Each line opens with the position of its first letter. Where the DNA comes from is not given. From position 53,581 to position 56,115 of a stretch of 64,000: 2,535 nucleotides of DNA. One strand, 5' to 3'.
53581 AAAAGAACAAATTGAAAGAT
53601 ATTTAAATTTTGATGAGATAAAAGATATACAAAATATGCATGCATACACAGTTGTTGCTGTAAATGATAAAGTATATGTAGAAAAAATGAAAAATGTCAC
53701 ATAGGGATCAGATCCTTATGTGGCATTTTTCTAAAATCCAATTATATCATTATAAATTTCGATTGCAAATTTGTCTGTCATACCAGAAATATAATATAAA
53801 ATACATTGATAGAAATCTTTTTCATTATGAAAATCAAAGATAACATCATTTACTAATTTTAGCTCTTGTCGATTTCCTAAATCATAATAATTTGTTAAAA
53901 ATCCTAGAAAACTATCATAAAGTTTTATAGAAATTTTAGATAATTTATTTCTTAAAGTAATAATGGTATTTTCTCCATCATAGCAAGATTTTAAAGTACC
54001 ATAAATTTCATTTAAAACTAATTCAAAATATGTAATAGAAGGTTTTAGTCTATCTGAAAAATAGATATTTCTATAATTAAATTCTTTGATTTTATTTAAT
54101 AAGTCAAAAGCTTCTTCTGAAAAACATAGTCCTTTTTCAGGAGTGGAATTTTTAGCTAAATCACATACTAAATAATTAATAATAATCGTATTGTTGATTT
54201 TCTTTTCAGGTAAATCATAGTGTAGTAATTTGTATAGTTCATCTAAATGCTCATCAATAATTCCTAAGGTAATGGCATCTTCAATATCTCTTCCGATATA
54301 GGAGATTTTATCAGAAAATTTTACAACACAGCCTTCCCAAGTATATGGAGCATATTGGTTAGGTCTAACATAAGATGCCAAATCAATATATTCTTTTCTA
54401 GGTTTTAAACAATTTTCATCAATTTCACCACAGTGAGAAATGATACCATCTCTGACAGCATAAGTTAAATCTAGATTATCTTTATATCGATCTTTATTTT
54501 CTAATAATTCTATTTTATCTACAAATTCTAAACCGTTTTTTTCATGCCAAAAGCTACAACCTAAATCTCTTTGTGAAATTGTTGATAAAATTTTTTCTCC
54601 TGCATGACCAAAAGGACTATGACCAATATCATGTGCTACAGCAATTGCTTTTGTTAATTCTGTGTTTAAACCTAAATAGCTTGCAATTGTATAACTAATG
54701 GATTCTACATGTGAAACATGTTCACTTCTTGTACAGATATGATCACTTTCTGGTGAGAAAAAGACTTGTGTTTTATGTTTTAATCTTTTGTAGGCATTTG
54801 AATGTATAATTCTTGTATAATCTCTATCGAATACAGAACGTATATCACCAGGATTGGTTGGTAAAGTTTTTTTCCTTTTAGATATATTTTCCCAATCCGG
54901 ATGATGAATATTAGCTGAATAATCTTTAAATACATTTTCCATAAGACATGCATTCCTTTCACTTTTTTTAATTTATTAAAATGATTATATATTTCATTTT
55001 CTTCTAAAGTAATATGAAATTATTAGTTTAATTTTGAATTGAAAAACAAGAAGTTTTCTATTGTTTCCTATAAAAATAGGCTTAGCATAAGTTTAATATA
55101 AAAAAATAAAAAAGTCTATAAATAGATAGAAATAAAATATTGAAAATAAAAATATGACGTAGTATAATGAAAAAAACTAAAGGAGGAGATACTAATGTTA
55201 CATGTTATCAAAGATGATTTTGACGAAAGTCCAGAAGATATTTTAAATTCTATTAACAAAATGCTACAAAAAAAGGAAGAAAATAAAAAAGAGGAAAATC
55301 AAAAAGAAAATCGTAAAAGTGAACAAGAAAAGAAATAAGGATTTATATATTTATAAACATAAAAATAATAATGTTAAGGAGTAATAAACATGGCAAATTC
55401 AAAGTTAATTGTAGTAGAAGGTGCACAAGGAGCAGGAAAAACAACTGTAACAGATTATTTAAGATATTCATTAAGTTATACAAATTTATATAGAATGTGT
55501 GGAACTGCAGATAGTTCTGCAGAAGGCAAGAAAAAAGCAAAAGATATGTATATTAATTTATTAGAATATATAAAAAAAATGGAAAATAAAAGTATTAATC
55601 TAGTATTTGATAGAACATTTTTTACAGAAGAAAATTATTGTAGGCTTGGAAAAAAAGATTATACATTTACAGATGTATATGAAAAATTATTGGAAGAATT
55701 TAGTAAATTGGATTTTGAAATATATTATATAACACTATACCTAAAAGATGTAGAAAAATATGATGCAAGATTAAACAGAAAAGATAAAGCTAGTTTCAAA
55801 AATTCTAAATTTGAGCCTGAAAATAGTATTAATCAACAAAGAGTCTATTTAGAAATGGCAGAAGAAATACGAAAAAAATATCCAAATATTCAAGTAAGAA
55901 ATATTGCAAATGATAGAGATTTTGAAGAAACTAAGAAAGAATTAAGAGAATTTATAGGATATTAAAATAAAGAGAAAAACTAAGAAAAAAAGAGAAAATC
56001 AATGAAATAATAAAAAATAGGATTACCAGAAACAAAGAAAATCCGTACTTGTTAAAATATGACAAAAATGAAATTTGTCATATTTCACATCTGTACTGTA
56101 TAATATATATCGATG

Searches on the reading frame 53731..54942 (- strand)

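Call 6: search_protein_families(library=pfam, proteins=[window:53731-54942:-])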
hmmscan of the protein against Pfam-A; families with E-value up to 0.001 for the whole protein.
window:53731-54942:- (403 aa): 2 families
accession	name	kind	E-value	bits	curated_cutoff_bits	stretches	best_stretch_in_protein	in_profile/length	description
PF01966.28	HD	-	1.5e-11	45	22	1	72-213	1-113/116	HD domain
PF13286.11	HD_assoc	-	1.6e-05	25.8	22.2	0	370-398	60-90/91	Phosphohydrolase-associated domain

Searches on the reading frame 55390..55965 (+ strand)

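Call 6: search_protein_families(library=pfam, proteins=[window:55390-55965:+])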
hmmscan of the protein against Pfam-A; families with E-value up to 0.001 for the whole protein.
window:55390-55965:+ (191 aa): 2 families
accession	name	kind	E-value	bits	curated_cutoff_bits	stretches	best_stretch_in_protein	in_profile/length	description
PF02223.23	Thymidylate_kin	-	0.00015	22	27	0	9-29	1-21/185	Thymidylate kinase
PF13238.12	AAA_18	-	0.00098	20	29.4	0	7-42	1-37/128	AAA domain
